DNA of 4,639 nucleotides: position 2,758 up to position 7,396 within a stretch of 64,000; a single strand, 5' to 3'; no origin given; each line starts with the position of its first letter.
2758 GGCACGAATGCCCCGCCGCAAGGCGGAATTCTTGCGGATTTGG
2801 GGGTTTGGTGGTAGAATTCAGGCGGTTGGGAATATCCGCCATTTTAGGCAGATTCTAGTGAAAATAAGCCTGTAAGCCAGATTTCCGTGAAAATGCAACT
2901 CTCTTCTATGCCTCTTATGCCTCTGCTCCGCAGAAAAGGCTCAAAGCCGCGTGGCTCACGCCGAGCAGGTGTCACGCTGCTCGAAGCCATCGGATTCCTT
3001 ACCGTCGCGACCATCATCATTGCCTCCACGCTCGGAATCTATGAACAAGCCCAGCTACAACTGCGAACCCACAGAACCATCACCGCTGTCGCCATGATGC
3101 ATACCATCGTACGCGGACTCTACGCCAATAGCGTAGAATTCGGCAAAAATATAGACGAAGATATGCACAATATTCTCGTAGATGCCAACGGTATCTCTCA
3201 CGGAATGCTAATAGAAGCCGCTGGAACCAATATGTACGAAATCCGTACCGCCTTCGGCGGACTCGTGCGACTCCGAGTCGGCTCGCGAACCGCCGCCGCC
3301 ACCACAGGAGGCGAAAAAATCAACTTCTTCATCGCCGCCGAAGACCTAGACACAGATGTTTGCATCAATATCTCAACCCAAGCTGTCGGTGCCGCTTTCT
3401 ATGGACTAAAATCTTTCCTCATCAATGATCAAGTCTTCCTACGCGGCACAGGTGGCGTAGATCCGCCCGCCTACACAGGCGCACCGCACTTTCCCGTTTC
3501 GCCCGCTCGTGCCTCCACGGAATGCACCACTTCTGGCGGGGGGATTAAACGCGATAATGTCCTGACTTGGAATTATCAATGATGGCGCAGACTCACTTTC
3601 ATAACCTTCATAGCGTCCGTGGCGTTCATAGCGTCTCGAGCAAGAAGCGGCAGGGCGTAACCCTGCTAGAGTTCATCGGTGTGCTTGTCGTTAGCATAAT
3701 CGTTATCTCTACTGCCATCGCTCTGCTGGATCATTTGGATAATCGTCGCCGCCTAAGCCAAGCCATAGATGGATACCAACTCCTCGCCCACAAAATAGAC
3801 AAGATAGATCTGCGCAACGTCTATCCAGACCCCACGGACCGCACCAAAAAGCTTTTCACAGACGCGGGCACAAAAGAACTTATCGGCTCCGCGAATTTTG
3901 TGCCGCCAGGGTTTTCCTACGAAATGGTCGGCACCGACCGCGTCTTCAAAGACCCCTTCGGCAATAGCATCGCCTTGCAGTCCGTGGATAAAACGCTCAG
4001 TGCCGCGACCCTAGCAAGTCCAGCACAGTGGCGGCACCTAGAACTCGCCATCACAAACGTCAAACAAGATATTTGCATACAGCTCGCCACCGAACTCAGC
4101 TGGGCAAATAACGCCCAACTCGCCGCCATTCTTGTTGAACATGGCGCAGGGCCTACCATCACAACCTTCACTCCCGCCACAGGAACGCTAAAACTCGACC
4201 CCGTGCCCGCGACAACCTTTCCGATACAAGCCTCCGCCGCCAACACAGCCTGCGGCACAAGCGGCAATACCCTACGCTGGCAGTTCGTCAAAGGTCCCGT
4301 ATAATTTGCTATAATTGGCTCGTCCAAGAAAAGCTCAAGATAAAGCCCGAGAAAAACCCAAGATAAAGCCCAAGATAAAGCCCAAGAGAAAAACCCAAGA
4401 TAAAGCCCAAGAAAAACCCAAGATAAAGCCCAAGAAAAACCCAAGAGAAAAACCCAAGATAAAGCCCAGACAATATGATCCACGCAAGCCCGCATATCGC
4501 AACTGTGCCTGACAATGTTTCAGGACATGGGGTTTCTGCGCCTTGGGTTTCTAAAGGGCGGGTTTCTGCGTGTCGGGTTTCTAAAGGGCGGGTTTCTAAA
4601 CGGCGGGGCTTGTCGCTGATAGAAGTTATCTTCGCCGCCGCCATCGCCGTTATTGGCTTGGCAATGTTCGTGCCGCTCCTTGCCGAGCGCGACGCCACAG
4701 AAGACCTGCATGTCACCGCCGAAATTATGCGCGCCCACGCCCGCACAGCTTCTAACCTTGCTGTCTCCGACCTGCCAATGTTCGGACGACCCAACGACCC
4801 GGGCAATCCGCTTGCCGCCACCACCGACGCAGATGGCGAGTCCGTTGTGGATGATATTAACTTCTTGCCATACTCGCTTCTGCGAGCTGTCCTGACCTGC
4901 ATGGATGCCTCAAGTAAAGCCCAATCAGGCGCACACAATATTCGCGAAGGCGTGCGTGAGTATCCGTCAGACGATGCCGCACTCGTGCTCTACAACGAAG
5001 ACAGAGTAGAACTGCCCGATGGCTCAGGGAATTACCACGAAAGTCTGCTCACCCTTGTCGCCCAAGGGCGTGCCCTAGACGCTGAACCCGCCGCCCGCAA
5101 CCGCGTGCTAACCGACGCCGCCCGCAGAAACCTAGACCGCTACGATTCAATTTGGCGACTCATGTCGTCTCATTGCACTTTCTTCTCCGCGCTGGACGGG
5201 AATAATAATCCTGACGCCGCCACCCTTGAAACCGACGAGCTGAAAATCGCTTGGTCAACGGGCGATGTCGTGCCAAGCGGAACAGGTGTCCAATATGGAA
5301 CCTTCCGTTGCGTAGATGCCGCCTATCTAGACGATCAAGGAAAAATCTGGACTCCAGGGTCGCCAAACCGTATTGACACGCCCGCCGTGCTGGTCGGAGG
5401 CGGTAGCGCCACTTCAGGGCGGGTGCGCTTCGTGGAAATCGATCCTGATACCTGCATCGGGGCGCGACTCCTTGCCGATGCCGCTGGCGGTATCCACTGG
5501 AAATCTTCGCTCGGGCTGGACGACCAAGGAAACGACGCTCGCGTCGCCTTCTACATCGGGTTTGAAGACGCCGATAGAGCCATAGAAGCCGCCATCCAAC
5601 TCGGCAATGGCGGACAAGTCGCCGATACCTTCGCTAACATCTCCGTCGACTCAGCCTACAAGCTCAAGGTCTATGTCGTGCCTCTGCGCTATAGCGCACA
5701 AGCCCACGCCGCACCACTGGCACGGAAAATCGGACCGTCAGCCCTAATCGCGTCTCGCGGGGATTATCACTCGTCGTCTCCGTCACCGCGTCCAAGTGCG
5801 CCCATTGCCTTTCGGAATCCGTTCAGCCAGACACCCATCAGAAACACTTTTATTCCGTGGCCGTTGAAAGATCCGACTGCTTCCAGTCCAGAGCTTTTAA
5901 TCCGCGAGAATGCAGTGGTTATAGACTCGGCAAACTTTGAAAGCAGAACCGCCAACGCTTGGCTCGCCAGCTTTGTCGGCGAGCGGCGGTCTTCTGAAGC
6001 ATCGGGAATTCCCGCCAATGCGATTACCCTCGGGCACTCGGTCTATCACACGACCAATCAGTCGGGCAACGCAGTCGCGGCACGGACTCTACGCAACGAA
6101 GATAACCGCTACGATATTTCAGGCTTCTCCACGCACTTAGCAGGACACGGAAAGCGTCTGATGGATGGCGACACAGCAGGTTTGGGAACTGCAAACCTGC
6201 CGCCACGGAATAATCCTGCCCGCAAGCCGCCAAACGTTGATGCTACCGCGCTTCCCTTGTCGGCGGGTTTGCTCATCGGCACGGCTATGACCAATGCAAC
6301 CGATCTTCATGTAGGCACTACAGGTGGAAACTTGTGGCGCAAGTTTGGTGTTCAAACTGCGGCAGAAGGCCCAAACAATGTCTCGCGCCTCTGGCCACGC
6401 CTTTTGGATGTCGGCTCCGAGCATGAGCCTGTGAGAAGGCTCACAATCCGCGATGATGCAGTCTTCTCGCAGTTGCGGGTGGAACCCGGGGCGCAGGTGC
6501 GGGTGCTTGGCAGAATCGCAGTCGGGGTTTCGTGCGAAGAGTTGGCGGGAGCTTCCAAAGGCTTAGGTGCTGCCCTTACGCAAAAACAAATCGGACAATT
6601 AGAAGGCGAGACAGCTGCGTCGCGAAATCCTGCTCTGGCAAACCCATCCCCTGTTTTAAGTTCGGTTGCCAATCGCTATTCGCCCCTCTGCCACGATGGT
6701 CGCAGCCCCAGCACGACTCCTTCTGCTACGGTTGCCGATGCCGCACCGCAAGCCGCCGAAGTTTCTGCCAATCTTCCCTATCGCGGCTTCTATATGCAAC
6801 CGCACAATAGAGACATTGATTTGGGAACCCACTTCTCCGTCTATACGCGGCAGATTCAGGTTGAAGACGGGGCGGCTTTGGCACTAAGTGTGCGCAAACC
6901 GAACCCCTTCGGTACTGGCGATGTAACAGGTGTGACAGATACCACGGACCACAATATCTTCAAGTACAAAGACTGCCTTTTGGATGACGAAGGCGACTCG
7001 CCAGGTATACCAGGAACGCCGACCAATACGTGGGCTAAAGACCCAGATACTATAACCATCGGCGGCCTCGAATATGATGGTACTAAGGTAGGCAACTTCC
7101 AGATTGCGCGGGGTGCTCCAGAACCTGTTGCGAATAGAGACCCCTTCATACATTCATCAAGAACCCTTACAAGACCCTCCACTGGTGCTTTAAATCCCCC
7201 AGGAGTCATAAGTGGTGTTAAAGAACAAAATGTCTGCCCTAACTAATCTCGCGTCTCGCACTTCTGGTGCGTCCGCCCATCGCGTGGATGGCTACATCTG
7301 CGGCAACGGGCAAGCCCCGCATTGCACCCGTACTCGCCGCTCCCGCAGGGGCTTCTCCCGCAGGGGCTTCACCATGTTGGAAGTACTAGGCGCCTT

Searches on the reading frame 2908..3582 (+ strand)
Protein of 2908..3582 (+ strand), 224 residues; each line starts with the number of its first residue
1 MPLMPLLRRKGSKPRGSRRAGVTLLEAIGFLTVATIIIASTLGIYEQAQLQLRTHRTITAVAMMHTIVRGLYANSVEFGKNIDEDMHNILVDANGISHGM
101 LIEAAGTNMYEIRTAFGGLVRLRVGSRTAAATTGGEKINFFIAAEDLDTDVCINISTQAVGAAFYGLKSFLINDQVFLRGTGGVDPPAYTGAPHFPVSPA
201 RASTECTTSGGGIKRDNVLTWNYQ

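Call 56: search_protein_families(library=pfam, proteins=[window:2908-3582:+], max_evalue=0.01)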
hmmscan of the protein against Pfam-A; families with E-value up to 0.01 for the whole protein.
window:2908-3582:+ (224 aa): 1 family
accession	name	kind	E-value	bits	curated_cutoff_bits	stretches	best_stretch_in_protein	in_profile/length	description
PF08805.16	PilS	-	0.0042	17.5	22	1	54-207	4-126/138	PilS N terminal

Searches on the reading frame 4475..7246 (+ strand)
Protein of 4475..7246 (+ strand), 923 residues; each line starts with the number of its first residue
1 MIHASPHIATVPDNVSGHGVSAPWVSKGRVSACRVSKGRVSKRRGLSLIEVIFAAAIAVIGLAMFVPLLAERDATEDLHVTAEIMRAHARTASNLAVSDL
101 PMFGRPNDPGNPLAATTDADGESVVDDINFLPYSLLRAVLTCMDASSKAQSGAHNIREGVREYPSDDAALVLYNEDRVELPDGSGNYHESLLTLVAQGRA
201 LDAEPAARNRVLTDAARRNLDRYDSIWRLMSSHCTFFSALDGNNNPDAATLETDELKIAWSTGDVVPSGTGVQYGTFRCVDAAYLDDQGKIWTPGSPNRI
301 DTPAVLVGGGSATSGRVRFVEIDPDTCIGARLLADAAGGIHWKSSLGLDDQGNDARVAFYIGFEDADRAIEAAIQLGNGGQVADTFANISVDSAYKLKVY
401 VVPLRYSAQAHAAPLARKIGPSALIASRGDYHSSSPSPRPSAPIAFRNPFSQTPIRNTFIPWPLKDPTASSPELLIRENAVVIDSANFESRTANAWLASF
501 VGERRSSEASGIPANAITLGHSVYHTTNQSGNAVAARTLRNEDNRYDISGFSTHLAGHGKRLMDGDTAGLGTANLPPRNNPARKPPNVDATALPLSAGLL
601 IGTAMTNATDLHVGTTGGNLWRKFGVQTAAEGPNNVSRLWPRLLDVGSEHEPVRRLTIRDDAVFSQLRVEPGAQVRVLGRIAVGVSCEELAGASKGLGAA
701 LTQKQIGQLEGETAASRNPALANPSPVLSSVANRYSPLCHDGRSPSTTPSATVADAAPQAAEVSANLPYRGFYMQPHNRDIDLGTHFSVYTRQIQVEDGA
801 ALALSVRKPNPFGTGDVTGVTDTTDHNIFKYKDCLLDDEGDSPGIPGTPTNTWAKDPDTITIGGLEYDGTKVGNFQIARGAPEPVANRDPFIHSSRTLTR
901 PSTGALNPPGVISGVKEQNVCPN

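Call 56: search_protein_families(library=pfam, proteins=[window:4475-7246:+], max_evalue=0.01)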
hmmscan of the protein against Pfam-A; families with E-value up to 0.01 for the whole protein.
window:4475-7246:+ (923 aa): 1 family
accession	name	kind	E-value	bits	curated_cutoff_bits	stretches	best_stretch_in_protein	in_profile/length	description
PF07963.17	N_methyl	-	0.0038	17.2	21.2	1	41-64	2-25/27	Prokaryotic N-terminal methylation motif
